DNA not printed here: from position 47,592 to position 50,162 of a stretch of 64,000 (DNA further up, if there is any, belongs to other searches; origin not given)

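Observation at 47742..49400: About 500 aa of unassigned sequence C-terminal to the GHKL domain: possible effector (nuclease?) module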

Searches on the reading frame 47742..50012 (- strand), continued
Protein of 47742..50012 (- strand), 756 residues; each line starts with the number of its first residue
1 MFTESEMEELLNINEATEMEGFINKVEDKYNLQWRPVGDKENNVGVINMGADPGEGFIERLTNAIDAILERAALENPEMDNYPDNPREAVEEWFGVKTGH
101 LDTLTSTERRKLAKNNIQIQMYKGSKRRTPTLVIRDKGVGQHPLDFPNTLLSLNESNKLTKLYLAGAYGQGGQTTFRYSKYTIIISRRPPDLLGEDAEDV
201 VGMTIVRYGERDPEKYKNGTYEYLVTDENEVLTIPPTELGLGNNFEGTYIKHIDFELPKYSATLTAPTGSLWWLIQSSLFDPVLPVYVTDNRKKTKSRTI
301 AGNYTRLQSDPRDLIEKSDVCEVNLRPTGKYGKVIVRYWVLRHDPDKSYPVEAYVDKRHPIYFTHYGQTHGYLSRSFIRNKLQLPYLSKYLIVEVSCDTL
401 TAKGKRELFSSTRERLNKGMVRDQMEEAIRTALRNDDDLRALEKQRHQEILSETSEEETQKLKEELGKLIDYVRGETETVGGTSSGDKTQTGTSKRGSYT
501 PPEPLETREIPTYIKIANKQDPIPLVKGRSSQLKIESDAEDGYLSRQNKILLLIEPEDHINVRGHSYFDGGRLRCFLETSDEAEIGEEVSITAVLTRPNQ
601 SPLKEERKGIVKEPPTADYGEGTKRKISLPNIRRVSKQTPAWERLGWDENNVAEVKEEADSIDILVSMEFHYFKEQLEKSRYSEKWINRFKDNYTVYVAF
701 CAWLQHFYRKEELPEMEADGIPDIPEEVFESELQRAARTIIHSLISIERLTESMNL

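Call 29: find_related_loci(query=A1, collection=genome_contigs, flank=6000)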
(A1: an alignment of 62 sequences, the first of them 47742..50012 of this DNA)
Query A1 (756 aa) in genome_contigs; peptide patterns used: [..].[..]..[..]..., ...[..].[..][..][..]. (x = any residue, [..] = any of these).
244 stretches matched a pattern; 111 encode a relative of the query (tblastn E <= 1e-3); the best 80 are kept; 80 distinct loci.
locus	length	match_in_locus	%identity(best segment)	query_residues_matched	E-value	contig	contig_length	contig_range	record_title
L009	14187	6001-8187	40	22-750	2e-165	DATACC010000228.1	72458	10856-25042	MAG TPA_asm: Thermoanaerobaculia bacterium isolate SMAG_U6714 k141_1411491, whole genome shotgun sequence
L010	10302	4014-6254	39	6-752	5e-165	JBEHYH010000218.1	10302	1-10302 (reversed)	MAG: Myxococcota bacterium isolate ESF1.bin.39 NODE_7358_length_10302_cov_4.079192, whole genome shotgun sequence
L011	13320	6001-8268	40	6-752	8e-164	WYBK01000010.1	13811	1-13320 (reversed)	MAG: Acidobacteria bacterium isolate ACD1 k127_14465, whole genome shotgun sequence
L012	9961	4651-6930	39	7-752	2e-162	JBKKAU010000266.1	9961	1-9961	MAG: Thermoanaerobaculia bacterium isolate swi_bin.312 S1Ck127_7581065_flag_1_multi_10.0000_len_9961, whole genome shotg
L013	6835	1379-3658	38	1-752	3e-161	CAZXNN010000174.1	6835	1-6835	MAG TPA_asm: uncultured Nitrospira sp. isolate SRP173033_co1_191 genome assembly, contig: NODE_29198_length_6835_cov_6.5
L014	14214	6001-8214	39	18-752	9e-159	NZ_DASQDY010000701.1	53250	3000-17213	MAG: Archangium sp. isolate SMAG_U11739 k141_833209, whole genome shotgun sequence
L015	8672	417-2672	38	3-752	3e-157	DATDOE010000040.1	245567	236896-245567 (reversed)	MAG TPA_asm: Vicinamibacterales bacterium isolate SMAG_U7885 k141_3443709, whole genome shotgun sequence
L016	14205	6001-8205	37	24-750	1e-148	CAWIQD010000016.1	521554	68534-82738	MAG: uncultured Acidobacteriota bacterium isolate MFD01721.bin.1.17 genome assembly, contig: contig_43112, whole genome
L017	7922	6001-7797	43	5-583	9e-146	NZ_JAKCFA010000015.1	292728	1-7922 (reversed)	Myxococcus qinghaiensis strain QH3KD-4-1 gnl_ICJDIIDJ_15, whole genome shotgun sequence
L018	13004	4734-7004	37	6-752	3e-154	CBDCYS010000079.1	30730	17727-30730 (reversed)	MAG: Bryobacterales bacterium isolate 6130ab36-0be1-4cbc-8e40-5b7dbad0252f genome assembly, contig: contig_79, whole gen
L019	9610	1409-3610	33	5-754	3e-117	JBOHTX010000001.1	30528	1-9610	MAG: Vulcanimicrobiaceae bacterium isolate SE1534_metabat2.bin.8 NODE_27_length_30528_cov_1.426400, whole genome shotgun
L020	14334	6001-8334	34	1-750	5e-113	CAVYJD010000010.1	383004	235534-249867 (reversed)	MAG: uncultured Methanoregulaceae archaeon isolate MFD01299.bin.2.83 genome assembly, contig: contig_27760, whole genome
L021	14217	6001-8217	33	1-750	2e-111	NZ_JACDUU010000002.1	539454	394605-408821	[Anoxybacillus] calidus strain DSM 25220 Ga0415330_02, whole genome shotgun sequence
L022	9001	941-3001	32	8-705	2e-110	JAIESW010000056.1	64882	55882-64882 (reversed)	MAG: Burkholderiales bacterium isolate co.spades.METABAT.2.5kb_110 c_000000443706, whole genome shotgun sequence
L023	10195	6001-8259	37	7-746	2e-150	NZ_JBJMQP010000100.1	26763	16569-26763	MAG: Hyalangium sp. isolate H3_16_all_fractions_metab_25_68_0 k255_2871710, whole genome shotgun sequence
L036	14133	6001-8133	34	19-720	1e-101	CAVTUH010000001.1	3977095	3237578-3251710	MAG: uncultured Gemmatimonadales bacterium isolate MFD05377.bin.1.62 genome assembly, contig: contig_37053, whole genome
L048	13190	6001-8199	34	7-750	3e-115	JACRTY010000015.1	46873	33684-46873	MAG: Vulcanimicrobiota bacterium isolate Mitchell_Peninsula_4 NODE_777_length_46873_cov_13.634393, whole genome shotgun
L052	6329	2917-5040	31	32-741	6e-91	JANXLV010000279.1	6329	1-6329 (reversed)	MAG: Myxococcales bacterium isolate 336R_concoct_307_sub 336R_k141_954491, whole genome shotgun sequence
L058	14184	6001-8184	31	3-754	2e-104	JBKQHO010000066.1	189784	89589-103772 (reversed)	MAG: Vulcanimicrobiaceae bacterium isolate BAr1A1B1C__bin_103 BAr1A1B1C_000000409717, whole genome shotgun sequence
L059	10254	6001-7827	32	29-649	3e-85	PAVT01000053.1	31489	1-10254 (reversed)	MAG: Verrucomicrobia bacterium isolate SAT140 MHASMcontig_1172827, whole genome shotgun sequence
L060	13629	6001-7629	35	2-556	1e-90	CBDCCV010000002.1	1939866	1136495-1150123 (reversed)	MAG: Salinibacteraceae bacterium isolate b968208b-6219-49ae-8a0c-c223e802f5bf genome assembly, contig: contig_2, whole g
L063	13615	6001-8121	30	5-704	2e-80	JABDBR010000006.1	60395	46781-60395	MAG: Thaumarchaeota archaeon isolate BWOrgHeat_Nextera70_MAG3 3300020779.a:Ga0206954_1009, whole genome shotgun sequence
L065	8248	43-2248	31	1-750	4e-103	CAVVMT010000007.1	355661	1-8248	MAG: Candidatus Eremiobacteraeota bacterium isolate MFD01223.bin.2.32 genome assembly, contig: contig_15856, whole genom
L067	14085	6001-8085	28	4-706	5e-73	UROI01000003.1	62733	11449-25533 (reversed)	uncultured Tenericutes bacterium isolate UMGS1185 genome assembly, contig: NODE_102_length_62733_cov_12.059223, whole ge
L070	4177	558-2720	27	7-740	5e-69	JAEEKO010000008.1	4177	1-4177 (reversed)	MAG: Bacillales bacterium isolate Tb.RUG.195 k141_385145_flag=1_multi=8.0000_len=4177, whole genome shotgun sequence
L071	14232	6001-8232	27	23-712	4e-68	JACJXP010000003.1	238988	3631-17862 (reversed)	MAG: Chitinophagales bacterium isolate HK-STAS-BACT-15 HK-STAS-BACT-15_3, whole genome shotgun sequence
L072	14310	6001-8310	27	7-705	8e-68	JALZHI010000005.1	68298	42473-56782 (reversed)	MAG: Chloroflexota bacterium isolate PEA bin13 SC8833_NODE_5_length_68298_cov_1.573895, whole genome shotgun sequence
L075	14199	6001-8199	28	29-713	7e-66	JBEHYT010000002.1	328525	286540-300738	MAG: Bacteroidota bacterium isolate ESF1.bin.67 NODE_30_length_328525_cov_10.109120, whole genome shotgun sequence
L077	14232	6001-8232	32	10-748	8e-100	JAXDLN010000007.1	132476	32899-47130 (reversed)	MAG: Chloroflexota bacterium isolate BP_619 scaffold_2032669, whole genome shotgun sequence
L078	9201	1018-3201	27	31-719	2e-64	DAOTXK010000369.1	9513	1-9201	MAG TPA_asm: Anaerolineae bacterium isolate H21_247 k133_3505255, whole genome shotgun sequence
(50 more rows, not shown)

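Call 41: search_protein_families(library=pfam, alignment_id=A3, max_evalue=0.001)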
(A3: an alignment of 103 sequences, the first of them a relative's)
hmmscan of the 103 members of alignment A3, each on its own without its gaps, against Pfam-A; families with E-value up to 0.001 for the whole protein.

A. member 1, L004:10258-11454:+ (399 aa): 3 families
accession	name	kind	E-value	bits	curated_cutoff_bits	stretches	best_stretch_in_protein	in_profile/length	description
PF01555.25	N6_N4_Mtase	-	5.9e-18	66.1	26.7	2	26-80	165-219/221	DNA methylase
PF01170.24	UPF0020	-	1.4e-06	28.6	22.3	1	42-76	28-62/197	RMKL-like, methyltransferase domain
PF13847.12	Methyltransf_31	-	0.0002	21.5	27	1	44-111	5-73/145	Methyltransferase domain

B. families by the number of members that match (of 103 scanned): 61 families (the first 25 are shown)
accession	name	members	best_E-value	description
PF01555.25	N6_N4_Mtase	58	6.4e-35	DNA methylase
PF01170.24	UPF0020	22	1.8e-08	RMKL-like, methyltransferase domain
PF09445.16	Methyltransf_15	4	2e-05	RNA cap guanine-N2 methyltransferase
PF00145.23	DNA_methylase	3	3.9e-84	C-5 cytosine-specific DNA methylase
PF02086.21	MethyltransfD12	3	0.00029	D12 class N6 adenine-specific DNA methyltransferase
PF13649.12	Methyltransf_25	3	0.00037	Methyltransferase domain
PF00665.32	rve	2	2.4e-26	Integrase core domain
PF13091.12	PLDc_2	2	9.2e-15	PLD-like domain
PF13683.12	rve_3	2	1.1e-13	Integrase core domain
PF08241.18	Methyltransf_11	2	5.2e-05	Methyltransferase domain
PF13847.12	Methyltransf_31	2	0.0002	Methyltransferase domain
PF00521.26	DNA_topoisoIV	1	3.9e-132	DNA gyrase/topoisomerase IV, subunit A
PF02786.22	CPSase_L_D2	1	3e-102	Carbamoyl-phosphate synthase L chain, ATP binding domain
PF25596.1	CPSase_L_D1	1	1.9e-97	Carbamoyl phosphate synthase preATP-grasp domain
PF07992.20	Pyr_redox_2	1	6.2e-70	Pyridine nucleotide-disulphide oxidoreductase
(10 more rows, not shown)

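Call 49: search_protein_families(library=pfam, proteins=[L059:3830-5146:+, L059:5926-7932:+, L059:7938-8777:+, L059:9019-10050:+, L060:5950-7680:+, L060:7727-8575:+, L060:9009-10955:+, L020:4991-6001:+, L063:4983-6002:+, L052:5259-6329:+], max_evalue=0.01)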
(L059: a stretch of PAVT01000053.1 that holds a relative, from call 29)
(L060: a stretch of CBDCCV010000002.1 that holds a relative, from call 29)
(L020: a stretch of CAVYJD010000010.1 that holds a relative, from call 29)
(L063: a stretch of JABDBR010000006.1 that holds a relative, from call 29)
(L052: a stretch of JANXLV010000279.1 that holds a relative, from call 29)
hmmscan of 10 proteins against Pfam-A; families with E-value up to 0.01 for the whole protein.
L059:3830-5146:+ (439 aa): 0 families

L059:5926-7932:+ (669 aa): 0 families

L059:7938-8777:+ (280 aa): 2 families
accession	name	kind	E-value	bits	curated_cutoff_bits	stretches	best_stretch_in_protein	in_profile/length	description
PF13091.12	PLDc_2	-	1.2e-07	32.1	27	1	76-137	66-126/132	PLD-like domain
PF09565.16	RE_NgoFVII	-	0.0022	17.7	23.8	1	80-140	78-146/162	NgoFVII restriction endonuclease N-terminal PLD domain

L059:9019-10050:+ (344 aa): 3 families
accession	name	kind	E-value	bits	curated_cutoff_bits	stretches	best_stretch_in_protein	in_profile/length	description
PF06250.17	YhcG_C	-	9.3e-59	198.2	32.5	1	187-338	2-153/157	YhcG PDDEXK nuclease domain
PF17761.7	DUF1016_N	-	4.7e-46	156.7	32.8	1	13-162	1-137/137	DUF1016 N-terminal domain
PF13588.12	HSDR_N_2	-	0.00072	20.1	25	1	233-287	24-80/110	Type I restriction enzyme R protein N terminus (HSDR_N)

L060:5950-7680:+ (577 aa): 1 family
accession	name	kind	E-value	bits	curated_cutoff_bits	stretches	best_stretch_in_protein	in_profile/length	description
PF13589.12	HATPase_c_3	-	0.0041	17.6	25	1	125-206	15-94/137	Histidine kinase-, DNA gyrase B-, and HSP90-like ATPase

L060:7727-8575:+ (283 aa): 4 families
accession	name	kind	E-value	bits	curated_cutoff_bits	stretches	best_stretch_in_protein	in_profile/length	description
PF13091.12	PLDc_2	-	9.2e-15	55.1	27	1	16-137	4-127/132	PLD-like domain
PF09565.16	RE_NgoFVII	-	1.2e-07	31.6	23.8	1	22-128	17-135/162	NgoFVII restriction endonuclease N-terminal PLD domain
PF00614.28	PLDc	-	2.6e-06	27.6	21.9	1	90-111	4-25/28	Phospholipase D Active site motif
PF14338.12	Mrr_N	-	0.00025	21.6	29.5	1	207-282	4-79/87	Mrr N-terminal domain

L060:9009-10955:+ (649 aa): 4 families
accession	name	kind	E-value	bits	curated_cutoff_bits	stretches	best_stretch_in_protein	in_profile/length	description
PF00204.31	DNA_gyraseB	-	2.4e-49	167.6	27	1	226-398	1-171/173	DNA gyrase B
PF00986.26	DNA_gyraseB_C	-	4e-22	78.6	29.8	1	577-638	4-63/63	DNA gyrase B subunit, carboxyl terminus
PF02518.31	HATPase_c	-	1.5e-20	74.1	26.4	1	38-179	4-109/111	Histidine kinase-, DNA gyrase B-, and HSP90-like ATPase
PF01751.28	Toprim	-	3.2e-19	69.3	23.1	1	429-540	1-95/96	Toprim domain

L020:4991-6001:+ (337 aa): 0 families

L063:4983-6002:+ (340 aa): 0 families

L052:5259-6329:+ (357 aa): 0 families

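Call 63: search_dna_similar(query=window:47745-50012:-, collection=plasmids, mode=protein, max_evalue=0.001, max_rows=25)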
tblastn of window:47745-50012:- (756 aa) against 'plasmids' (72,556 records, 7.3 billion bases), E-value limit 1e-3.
Records with a match: 7; places in all: 7; records where one place covers at least 80% of the query: 1.
Best place of each record, by identity: <60% 7.
By first word of the organism name: Pontibacillus 1; Ensifer 1; Hymenobacter 1; Rhodococcus 1; Devosia 1; Haladaptatus 1; Halogeometricum 1.
By predicted mobility (MOB-suite, as given by PLSDB): non-mobilizable 7.
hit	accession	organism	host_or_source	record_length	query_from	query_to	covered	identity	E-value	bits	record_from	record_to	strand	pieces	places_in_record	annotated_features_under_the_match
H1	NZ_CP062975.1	Pontibacillus sp. ALD_SL1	mangrove mud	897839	5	698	92%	23.6%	1e-27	128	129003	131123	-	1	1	hypothetical protein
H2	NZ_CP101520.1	Ensifer adhaerens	cell cuture,rhizosphere soil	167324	3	599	79%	26.9%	9e-36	154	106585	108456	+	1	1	hypothetical protein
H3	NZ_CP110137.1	Hymenobacter sp. YIM 151858-1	whole organism,soil sample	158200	34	600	75%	26.8%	4e-34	149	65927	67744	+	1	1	hypothetical protein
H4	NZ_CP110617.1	Rhodococcus antarcticus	whole organism,T5 medium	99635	35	471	58%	27.4%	2e-32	143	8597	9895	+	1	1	hypothetical protein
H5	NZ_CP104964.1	Devosia neptuniae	Vicia costata,cell culture,root nodule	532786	33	450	55%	28.0%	9e-32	141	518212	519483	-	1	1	hypothetical protein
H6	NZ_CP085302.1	Haladaptatus pallidirubidus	cell culture,saline soil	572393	34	457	56%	25.9%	1e-20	105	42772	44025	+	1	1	hypothetical protein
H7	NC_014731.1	Halogeometricum borinquense DSM 11551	-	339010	31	466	58%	22.0%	4e-7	62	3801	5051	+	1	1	hypothetical protein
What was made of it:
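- Tried and rejected: Only distant 'hypothetical' relatives (call 63).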

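Call 64: search_dna_similar(query=window:47745-50012:-, collection=phages, mode=protein, max_evalue=0.001, max_rows=25)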
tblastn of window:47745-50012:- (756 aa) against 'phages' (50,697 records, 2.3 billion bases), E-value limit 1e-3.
No match.
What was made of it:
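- Tried and rejected: No homologue (call 64).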

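Call 65: get_annotated_region(hit=H2, flank=5000)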
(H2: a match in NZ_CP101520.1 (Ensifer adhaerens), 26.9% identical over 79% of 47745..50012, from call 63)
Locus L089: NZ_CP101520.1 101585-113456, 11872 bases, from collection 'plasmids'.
description: Ensifer adhaerens strain NER9 plasmid pC, complete sequence
organism: Ensifer adhaerens (NCBI taxid 106592)
taxonomy: Bacteria; Pseudomonadota; Alphaproteobacteria; Hyphomicrobiales; Rhizobiaceae; Ensifer; Ensifer adhaerens
host: -; source: cell cuture,rhizosphere soil; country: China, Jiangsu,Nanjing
typing (MOB-suite, as given by PLSDB): non-mobilizable; mating-pair formation MPF_T
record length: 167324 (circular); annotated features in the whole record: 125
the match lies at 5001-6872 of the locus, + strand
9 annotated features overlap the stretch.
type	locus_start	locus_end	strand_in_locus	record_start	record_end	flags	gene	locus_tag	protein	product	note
CDS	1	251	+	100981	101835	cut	-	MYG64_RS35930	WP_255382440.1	phosphoadenosine phosphosulfate reductase family protein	-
CDS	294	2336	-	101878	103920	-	-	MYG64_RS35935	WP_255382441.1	hypothetical protein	-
CDS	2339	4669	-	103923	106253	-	-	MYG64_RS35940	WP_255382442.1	sensor histidine kinase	-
CDS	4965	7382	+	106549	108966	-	-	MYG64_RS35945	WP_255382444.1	hypothetical protein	-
CDS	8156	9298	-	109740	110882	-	-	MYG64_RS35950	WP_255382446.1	RHE_PE00001 family protein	-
CDS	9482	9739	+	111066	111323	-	-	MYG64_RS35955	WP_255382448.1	type II toxin-antitoxin system VapB family antitoxin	-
CDS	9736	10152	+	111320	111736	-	-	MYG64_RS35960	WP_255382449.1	type II toxin-antitoxin system VapC family toxin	-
CDS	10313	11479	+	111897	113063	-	-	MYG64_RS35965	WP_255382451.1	site-specific integrase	GO:0015074 - DNA integration [Evidence IEA]; GO:0006310 - DNA recombination [Evidence IEA]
CDS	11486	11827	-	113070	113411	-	-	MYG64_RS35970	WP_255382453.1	hypothetical protein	-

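Call 66: get_annotated_region(hit=H3, flank=5000)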
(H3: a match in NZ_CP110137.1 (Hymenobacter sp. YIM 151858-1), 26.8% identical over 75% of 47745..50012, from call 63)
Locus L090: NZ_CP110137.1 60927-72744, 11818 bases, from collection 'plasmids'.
description: Hymenobacter sp. YIM 151858-1 plasmid unnamed1
organism: Hymenobacter sp. YIM 151858-1 (NCBI taxid 2987688)
taxonomy: Bacteria; Bacteroidota; Cytophagia; Cytophagales; Hymenobacteraceae; Hymenobacter; Hymenobacter sp. YIM 151858-1
host: -; source: whole organism,soil sample; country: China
typing (MOB-suite, as given by PLSDB): non-mobilizable
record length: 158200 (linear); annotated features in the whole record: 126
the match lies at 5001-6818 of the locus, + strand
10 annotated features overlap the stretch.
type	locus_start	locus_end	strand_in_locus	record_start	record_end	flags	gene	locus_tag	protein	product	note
CDS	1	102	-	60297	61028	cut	-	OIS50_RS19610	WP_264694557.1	LytTR family DNA-binding domain-containing protein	-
CDS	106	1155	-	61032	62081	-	-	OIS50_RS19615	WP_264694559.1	histidine kinase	GO:0000160 - phosphorelay signal transduction system [Evidence IEA]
CDS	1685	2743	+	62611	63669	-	-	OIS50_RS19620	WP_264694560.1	hypothetical protein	-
CDS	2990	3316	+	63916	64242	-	-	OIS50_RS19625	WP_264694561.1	TfoX/Sxy family protein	-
CDS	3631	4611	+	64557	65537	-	-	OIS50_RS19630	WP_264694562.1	tyrosine-type recombinase/integrase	GO:0015074 - DNA integration [Evidence IEA]; GO:0006310 - DNA recombination [Evidence IEA]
CDS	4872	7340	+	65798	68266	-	-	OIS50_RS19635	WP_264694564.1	hypothetical protein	-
CDS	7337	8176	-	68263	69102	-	-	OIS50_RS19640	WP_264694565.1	SIR2 family protein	-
CDS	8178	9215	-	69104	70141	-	-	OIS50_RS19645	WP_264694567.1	DUF262 domain-containing protein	-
CDS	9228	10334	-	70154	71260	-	-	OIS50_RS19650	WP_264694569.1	phosphoadenosine phosphosulfate reductase family protein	-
CDS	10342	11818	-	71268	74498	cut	-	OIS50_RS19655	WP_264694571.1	hypothetical protein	-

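Call 67: get_annotated_region(hit=H1, flank=5000)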
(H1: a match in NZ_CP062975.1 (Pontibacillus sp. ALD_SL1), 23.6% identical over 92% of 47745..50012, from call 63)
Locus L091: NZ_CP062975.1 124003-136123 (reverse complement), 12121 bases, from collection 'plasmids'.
description: Pontibacillus sp. ALD_SL1 plasmid unnamed, complete sequence
organism: Pontibacillus sp. ALD_SL1 (NCBI taxid 2777185)
taxonomy: Bacteria; Bacillota; Bacilli; Bacillales; Bacillaceae; Pontibacillus; Pontibacillus sp. ALD SL1
host: -; source: mangrove mud; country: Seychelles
typing (MOB-suite, as given by PLSDB): non-mobilizable
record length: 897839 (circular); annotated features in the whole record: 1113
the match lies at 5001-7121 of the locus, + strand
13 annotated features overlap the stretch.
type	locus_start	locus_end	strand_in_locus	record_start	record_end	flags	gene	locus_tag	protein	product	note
CDS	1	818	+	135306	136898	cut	-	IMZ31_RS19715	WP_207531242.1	RNA-guided endonuclease TnpB family protein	-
CDS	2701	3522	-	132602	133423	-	-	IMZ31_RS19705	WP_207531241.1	hypothetical protein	-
CDS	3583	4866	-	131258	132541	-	-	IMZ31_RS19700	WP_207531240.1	methyl-accepting chemotaxis protein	GO:0007165 - signal transduction [Evidence IEA]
CDS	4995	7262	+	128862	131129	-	-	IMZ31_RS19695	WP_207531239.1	hypothetical protein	-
CDS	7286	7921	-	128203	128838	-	-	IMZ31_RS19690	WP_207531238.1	sigma-70 family RNA polymerase sigma factor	GO:0006352 - DNA-templated transcription initiation [Evidence IEA]; GO:0006355 - regulation of DNA-templated ...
CDS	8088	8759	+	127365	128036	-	-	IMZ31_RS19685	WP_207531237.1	HD domain-containing protein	-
CDS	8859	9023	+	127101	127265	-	-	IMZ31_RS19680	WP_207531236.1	hypothetical protein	-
CDS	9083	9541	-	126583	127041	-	-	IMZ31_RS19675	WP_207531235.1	hypothetical protein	-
CDS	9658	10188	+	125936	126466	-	-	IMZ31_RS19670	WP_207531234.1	RNA 2'-phosphotransferase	-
CDS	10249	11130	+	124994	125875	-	-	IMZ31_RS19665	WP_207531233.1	hypothetical protein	-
CDS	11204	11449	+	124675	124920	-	-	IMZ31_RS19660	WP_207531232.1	hypothetical protein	-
CDS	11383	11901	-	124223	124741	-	-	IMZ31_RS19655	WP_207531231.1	hypothetical protein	-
CDS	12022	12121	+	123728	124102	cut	-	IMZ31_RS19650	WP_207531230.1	hypothetical protein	-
